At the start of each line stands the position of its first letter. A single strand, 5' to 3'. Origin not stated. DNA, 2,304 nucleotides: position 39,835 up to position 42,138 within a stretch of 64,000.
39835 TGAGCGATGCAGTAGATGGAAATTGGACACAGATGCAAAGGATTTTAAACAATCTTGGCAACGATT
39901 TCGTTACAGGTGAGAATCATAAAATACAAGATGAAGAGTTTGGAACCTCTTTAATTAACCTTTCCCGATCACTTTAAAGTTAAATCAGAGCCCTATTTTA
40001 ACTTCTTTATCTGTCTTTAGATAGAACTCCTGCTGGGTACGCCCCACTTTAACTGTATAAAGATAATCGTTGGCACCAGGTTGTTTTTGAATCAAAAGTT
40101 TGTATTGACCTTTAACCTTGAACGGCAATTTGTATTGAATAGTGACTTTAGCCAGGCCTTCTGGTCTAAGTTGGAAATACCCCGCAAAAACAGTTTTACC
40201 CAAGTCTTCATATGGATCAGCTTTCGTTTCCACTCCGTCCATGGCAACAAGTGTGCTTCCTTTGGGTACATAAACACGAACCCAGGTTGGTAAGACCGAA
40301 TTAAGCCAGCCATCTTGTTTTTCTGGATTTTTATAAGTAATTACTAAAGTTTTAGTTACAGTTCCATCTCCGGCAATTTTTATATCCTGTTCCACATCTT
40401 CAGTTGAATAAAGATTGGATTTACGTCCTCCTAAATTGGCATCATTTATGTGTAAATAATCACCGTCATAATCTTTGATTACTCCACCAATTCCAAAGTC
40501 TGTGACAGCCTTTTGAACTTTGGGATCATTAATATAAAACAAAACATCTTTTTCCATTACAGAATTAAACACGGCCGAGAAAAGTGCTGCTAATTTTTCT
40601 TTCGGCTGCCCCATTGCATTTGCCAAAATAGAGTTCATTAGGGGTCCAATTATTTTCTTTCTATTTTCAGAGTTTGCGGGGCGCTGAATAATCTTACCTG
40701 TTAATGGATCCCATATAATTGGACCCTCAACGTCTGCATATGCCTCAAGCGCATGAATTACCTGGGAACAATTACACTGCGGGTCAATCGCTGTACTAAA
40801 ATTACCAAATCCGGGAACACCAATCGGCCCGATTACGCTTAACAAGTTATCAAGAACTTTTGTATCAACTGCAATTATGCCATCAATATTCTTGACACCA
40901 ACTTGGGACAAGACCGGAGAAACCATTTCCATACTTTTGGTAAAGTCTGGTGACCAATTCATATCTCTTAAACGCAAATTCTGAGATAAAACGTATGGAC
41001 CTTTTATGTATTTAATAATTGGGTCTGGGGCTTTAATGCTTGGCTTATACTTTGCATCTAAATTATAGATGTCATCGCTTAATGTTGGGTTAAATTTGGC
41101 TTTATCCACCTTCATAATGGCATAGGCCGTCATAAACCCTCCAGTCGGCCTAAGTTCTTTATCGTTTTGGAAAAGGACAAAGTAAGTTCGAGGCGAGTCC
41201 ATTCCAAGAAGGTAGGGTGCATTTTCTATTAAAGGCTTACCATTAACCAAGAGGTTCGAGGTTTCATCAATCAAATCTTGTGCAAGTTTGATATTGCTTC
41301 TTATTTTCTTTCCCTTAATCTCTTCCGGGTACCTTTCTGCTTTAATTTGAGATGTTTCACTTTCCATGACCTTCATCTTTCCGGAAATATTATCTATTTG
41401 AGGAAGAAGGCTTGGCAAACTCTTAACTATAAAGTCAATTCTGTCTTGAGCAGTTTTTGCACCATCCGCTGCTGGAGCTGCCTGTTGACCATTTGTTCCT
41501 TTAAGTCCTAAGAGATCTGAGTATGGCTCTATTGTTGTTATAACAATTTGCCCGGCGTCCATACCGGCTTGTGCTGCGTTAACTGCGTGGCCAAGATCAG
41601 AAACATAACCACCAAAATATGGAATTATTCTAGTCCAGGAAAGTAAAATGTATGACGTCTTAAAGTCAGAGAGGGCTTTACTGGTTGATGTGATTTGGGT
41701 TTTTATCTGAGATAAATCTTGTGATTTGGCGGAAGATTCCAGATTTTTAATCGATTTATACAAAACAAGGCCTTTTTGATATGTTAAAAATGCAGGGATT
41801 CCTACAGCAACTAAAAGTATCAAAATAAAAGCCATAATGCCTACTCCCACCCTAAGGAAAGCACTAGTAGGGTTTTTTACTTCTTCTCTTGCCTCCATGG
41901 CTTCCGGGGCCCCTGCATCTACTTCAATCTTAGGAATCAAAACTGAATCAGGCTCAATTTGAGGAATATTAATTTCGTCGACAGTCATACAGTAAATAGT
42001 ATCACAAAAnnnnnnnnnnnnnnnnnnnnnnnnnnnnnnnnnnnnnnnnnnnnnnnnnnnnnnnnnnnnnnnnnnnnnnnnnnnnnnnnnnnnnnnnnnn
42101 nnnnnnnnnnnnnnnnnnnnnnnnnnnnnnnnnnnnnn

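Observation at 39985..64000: A cell-surface glycan biosynthesis island of at least 24 kb with unusual accessory enzymes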

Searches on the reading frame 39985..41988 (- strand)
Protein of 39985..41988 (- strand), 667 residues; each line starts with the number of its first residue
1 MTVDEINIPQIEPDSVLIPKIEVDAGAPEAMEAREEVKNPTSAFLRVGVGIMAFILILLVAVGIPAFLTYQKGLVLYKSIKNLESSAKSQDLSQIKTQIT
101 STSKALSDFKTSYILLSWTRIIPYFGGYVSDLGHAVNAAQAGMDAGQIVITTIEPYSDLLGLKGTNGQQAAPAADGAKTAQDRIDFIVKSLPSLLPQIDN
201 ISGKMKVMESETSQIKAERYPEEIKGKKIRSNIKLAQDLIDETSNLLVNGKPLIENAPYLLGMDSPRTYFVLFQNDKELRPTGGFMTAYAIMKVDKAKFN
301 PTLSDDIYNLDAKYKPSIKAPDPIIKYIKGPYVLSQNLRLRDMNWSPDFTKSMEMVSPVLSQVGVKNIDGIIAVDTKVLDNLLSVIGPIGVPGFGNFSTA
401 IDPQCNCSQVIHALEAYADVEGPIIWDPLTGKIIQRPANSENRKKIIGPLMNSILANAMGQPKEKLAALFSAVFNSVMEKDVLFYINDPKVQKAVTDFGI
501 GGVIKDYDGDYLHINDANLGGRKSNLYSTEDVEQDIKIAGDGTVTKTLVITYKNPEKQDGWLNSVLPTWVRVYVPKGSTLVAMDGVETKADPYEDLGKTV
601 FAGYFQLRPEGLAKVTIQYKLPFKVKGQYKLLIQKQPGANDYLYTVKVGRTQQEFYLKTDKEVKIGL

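Call 3: search_protein_families(library=pfam, proteins=[window:39985-41988:-], max_evalue=0.01)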
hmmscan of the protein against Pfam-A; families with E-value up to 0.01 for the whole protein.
window:39985-41988:- (667 aa): 1 family
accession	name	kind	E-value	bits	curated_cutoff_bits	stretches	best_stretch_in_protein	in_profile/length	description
PF13196.11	DUF4012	-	1.2e-22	81.4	28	1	264-393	1-126/144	Protein of unknown function (DUF4012)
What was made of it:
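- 39985..41988 (-): DUF4012 protein, 667 aa: one N-terminal transmembrane helix and a large extracytoplasmic part. It is the last gene of the locus and lies next to the priming transferase. Pfam DUF4012, 81 bits (call 3).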

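Call 55: find_homologous_proteins(query=window:39985-41988:-)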
Query window:39985-41988:- (667 aa): 2535 proteins with E <= 0.001 among 8000 candidates; the best 120 are listed.
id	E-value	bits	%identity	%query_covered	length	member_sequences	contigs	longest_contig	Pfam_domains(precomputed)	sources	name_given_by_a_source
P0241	0.0e+0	1486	100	100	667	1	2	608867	PF13196.12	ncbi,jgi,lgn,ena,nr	ncbi:MAG TPA: DUF4012 domain-containing protein [Patescibacteria group bacterium]|nr:DUF4012 domain-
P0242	0.0e+0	1471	99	100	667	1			PF13196.12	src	-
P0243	0.0e+0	1272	84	100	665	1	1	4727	PF13196.12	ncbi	-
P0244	0.0e+0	1259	83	100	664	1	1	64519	PF13196.12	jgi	jgi:hypothetical protein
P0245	0.0e+0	1253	83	100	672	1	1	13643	PF13196.12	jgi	-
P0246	0.0e+0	1251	82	100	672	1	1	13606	PF13196.12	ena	-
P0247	0.0e+0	1251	82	100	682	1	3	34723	PF13196.12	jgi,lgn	jgi:hypothetical protein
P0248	0.0e+0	1250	82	100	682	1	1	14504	PF13196.12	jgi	jgi:hypothetical protein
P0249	0.0e+0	1247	82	100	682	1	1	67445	PF13196.12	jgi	jgi:hypothetical protein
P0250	0.0e+0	1245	83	100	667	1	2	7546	PF13196.12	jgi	jgi:hypothetical protein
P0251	0.0e+0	1242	82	100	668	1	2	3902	PF13196.12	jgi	jgi:hypothetical protein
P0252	0.0e+0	1233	81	100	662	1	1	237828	PF13196.12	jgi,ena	-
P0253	0.0e+0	1228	80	100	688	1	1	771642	PF13196.12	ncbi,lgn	-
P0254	0.0e+0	1220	77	100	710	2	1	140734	PF13196.12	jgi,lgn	jgi:hypothetical protein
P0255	0.0e+0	1216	79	100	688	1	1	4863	PF13196.12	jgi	jgi:hypothetical protein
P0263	0.0e+0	1173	76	100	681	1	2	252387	PF13196.12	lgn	-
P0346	3.8e-286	969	65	99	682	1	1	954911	PF13196.12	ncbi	-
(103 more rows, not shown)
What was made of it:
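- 39985..41988 (-): Homologues are 62-84% identical over the full length (call 55).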

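Call 59: search_solved_structures(query=A3, max_evalue=1)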
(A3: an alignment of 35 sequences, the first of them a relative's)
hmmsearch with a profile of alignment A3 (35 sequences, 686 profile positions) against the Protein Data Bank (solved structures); distinct sequences matched with E-value up to 1: 0.

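Call 61: find_encoding_contigs(protein=P0346, flank=10000, max_places=1)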
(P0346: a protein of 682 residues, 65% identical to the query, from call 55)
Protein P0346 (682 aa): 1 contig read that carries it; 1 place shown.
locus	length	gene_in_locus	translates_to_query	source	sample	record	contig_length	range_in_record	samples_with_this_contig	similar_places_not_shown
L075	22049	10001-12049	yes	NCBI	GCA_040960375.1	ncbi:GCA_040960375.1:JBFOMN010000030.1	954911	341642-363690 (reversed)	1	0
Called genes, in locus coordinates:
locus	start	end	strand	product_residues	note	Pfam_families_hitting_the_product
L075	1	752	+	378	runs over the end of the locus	PF00534:Glycos_transf_1, PF20706:GT4-conflict, PF13692:Glyco_trans_1_4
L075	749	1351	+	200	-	PF00132:Hexapep, PF14602:Hexapep_2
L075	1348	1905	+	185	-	-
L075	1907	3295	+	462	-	PF04932:Wzy_C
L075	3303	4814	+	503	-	PF13231:PMT_2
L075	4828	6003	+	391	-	PF13439:Glyco_transf_4, PF00534:Glycos_transf_1, PF13692:Glyco_trans_1_4, PF13524:Glyco_trans_1_2 (weak)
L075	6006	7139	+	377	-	PF13439:Glyco_transf_4, PF20706:GT4-conflict (weak), PF00534:Glycos_transf_1, PF13692:Glyco_trans_1_4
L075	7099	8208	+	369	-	PF20706:GT4-conflict (weak), PF00534:Glycos_transf_1, PF13692:Glyco_trans_1_4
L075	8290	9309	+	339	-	PF00483:NTP_transferase (faint), PF22640:ManC_GMP_beta-helix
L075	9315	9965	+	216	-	PF02397:Bac_transf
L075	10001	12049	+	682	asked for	PF13196:DUF4012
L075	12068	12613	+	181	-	PF11967:RecO_N, PF02565:RecO_C (weak)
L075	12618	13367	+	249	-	PF00005:ABC_tran, PF02463:SMC_N (faint), PF13304:AAA_21 (weak)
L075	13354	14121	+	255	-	PF00950:ABC-3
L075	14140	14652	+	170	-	PF01464:SLT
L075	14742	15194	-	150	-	-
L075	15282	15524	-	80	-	-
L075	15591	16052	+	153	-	-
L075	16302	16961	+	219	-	-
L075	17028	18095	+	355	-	PF09903:DUF2130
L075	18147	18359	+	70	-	PF18902:DUF5658 (weak)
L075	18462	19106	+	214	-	-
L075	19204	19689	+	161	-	-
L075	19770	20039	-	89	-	-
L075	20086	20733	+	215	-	PF13482:RNase_H_2, PF10108:DNA_pol_B_exo2 (weak)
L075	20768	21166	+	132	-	PF01641:SelR, PF08271:Zn_Ribbon_TF (faint), PF24046:At4g08330 (faint)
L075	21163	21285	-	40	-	-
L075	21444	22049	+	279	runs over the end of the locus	-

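Call 62: find_encoding_contigs(protein=P0263, flank=10000, max_places=1)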
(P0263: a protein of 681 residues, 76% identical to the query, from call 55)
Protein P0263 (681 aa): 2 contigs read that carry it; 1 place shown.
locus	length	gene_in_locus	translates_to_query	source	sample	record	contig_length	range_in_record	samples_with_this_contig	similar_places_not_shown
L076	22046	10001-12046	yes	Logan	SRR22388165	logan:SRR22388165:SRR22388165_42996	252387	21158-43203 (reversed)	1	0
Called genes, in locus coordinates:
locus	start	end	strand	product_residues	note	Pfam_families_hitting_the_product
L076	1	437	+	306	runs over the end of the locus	PF00535:Glycos_transf_2, PF13641:Glyco_tranf_2_3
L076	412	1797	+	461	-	PF04932:Wzy_C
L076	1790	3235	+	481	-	PF13231:PMT_2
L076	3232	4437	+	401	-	PF13439:Glyco_transf_4, PF00534:Glycos_transf_1, PF13692:Glyco_trans_1_4, PF13524:Glyco_trans_1_2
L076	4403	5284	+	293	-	PF00535:Glycos_transf_2, PF13641:Glyco_tranf_2_3, PF13632:Glyco_trans_2_3 (weak)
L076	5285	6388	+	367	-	PF13439:Glyco_transf_4, PF00534:Glycos_transf_1, PF13692:Glyco_trans_1_4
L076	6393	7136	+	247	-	PF03372:Exo_endo_phos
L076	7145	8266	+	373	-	PF00534:Glycos_transf_1, PF13692:Glyco_trans_1_4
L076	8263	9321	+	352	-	PF00483:NTP_transferase, PF22640:ManC_GMP_beta-helix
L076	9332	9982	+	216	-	PF02397:Bac_transf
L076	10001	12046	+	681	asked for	PF13196:DUF4012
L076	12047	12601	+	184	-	PF11967:RecO_N, PF02565:RecO_C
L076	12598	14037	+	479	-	PF13231:PMT_2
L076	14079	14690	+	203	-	PF13482:RNase_H_2, PF10108:DNA_pol_B_exo2 (faint)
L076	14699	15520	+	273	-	-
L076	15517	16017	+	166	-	-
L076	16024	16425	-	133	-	-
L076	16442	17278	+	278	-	PF12705:PDDEXK_1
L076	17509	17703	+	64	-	-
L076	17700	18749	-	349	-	PF03816:LytR_cpsA_psr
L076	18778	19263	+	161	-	PF03073:TspO_MBR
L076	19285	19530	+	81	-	PF14242:DUF4342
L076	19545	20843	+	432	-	PF00587:tRNA-synt_2b, PF03129:HGTP_anticodon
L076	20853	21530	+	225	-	-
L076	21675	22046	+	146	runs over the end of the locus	PF02381:MraZ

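Call 68: predict_structure(alignment_id=A3)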
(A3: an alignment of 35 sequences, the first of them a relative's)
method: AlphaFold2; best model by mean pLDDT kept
length: 667 residues; sequences in the alignment: 35
mean_pLDDT: 74.3   pTM: 0.73
mean pLDDT of the five models: 74.3, 73.7, 72.7, 71.5, 66.2
residues with pLDDT >= 90: 86; 70-90: 389; 50-70: 110; < 50: 82
segments of 3 or more residues with pLDDT < 50: 1-43, 166-176, 277-279, 281-285, 330-332, 517-527, 559-563
pLDDT, mean of each block of 10 residues (from residue 1): 36 33 31 35 55 72 78 88 87 89 91 81 78 90 90 78 54 49 73 85 90 87 81 83 81 88 90 62 59 85 78 80 61 66 77 87 89 82 80 71 62 63 60 69 73 72 77 83 91 89 80 58 47 86 90 61 59 89 87 88 74 85 87 72 75 74 77
secondary structure, 60 per line:
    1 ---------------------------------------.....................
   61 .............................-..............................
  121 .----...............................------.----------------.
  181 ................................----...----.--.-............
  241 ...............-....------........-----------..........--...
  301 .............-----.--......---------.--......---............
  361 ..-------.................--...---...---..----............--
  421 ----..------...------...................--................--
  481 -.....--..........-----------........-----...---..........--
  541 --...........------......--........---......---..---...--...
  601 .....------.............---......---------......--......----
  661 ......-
elements in order (helices of 4 or more, strands of 3 or more residues): H40-89 H92-121 H126-156 H180-212 H229-255 H257-260 E267-274 E286-295 E298-306 H307-313 H322-327 H340-345 H349-362 E370-375 H376-386 E389-391 E395-397 H409-418 E433-435 H442-460 H463-478 E482-486 H489-498 E510-517 E529-538 E543-553 H560-565 E568-575 E579-584 E593-595 E598-605 E612-624 E628-633 E643-648 E651-656 E661-666
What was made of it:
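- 39985..41988 (-): The AF2 model has pLDDT 74 (call 68).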

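Call 70: fold_search(model_id=the predicted structure, library=pdb)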
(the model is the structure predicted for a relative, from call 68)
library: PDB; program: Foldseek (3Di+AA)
matches with E <= 10: 341; with E <= 0.001: 0
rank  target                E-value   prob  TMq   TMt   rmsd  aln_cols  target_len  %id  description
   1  3pe5_A                3.9e-03  1.00  0.19  0.39   6.3       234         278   11  Three-dimensional Structure of protein A7VV38_9CLOT from Clostridium leptum DSM 753, Northeast Structural Genomics Con (released 2010-11-10)
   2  2xxq                  4.3e-02  0.99  0.19  0.32   9.7       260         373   11  A widespread family of bacterial cell wall assembly proteins (released 2011-10-19)
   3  3nxh                  4.9e-02  0.97  0.17  0.44  13.3       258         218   12  Crystal Structure of the transcriptional regulator yvhJ from Bacillus subtilis. Northeast Structural Genomics Consortium (released 2010-08-04)
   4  6ifg_B                1.7e-01  0.66  0.10  0.15  12.2       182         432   10  Crystal structure of M1 zinc metallopeptidase E323A mutant bound to Tyr-ser-ala substrate from Deinococcus radiodurans (released 2019-09-25)
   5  9oc6_A                2.6e-01  0.14  0.07  0.17  16.2       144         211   12  Crystal structure of receptor FcRn bound to Human Astrovirus 6 spike (released 2025-11-19)
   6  6koy_A                2.9e-01  0.57  0.12  0.16  10.0       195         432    9  Crystal structure of two domain M1 Zinc metallopeptidase E323A mutant bound to L-tryptophan amino acid (released 2020-01-22)
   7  6ifg_A                2.9e-01  0.54  0.11  0.15   9.9       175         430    9  Crystal structure of M1 zinc metallopeptidase E323A mutant bound to Tyr-ser-ala substrate from Deinococcus radiodurans (released 2019-09-25)
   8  6iff_A                3.0e-01  0.80  0.10  0.15   6.7       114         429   13  Crystal structure of M1 zinc metallopeptidase E323A mutant from Deinococcus radiodurans (released 2019-09-25)
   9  6kp1_A                3.4e-01  0.47  0.12  0.16  10.1       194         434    9  Crystal structure of two domain M1 zinc metallopeptidase E323A mutant bound to L-methionine amino acid (released 2020-06-24)
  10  4ytw_D                3.6e-01  0.09  0.07  0.17  15.8       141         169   10  Crystal structure of Ups1-Mdm35 complex (released 2015-08-12)
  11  6koz_A                5.0e-01  0.69  0.10  0.15   6.8       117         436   13  Crystal structure of two domain M1 zinc metallopeptidase E323 mutant bound to L-Leucine amino acid (released 2020-01-22)
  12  6koz_B                5.2e-01  0.60  0.10  0.14   7.0       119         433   12  Crystal structure of two domain M1 zinc metallopeptidase E323 mutant bound to L-Leucine amino acid (released 2020-01-22)
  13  7rwb_M                5.2e-01  0.54  0.10  0.16   4.7       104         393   13  AP2 bound to the APA domain of SGIP in the presence of heparin (released 2022-03-30)
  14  7rk2_A                5.2e-01  0.11  0.07  0.16  13.7       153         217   12  Crystal structure of the human astrovirus serotype 8 capsid spike in complex with scFv 2D9, an astrovirus-neutralizing (released 2021-10-13)
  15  5a9b                  6.0e-01  0.14  0.08  0.18  12.7       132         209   11  Crystal structure of Bombyx mori CPV1 polyhedra base domain deleted mutant (released 2015-09-02)
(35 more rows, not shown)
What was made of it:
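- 39985..41988 (-): The top three Foldseek PDB hits are LCP-family structures, with weak scores (call 70).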

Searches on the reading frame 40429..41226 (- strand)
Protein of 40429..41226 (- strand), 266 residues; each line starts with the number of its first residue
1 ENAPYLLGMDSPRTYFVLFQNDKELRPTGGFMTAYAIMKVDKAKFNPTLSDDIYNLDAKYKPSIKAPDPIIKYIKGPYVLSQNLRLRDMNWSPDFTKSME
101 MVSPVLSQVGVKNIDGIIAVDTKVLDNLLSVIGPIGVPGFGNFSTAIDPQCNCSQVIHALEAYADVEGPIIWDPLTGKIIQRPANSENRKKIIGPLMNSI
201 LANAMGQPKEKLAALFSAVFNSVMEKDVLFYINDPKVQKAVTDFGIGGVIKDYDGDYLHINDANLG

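Call 75: search_protein_families(library=pfam, proteins=[window:40429-41226:-], max_evalue=10)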
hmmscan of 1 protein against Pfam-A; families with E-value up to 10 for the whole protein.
seq(266 aa): 2 families
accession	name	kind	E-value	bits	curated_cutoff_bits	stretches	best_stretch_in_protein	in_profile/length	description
PF13196.11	DUF4012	-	3.3e-23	83.2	28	1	10-139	1-126/144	Protein of unknown function (DUF4012)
PF01849.23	NAC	-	0.034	14.5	21.3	1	226-241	27-43/57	NAC domain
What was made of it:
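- Tried and rejected: Pfam at E up to 10 gave no LCP hit (call 75).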
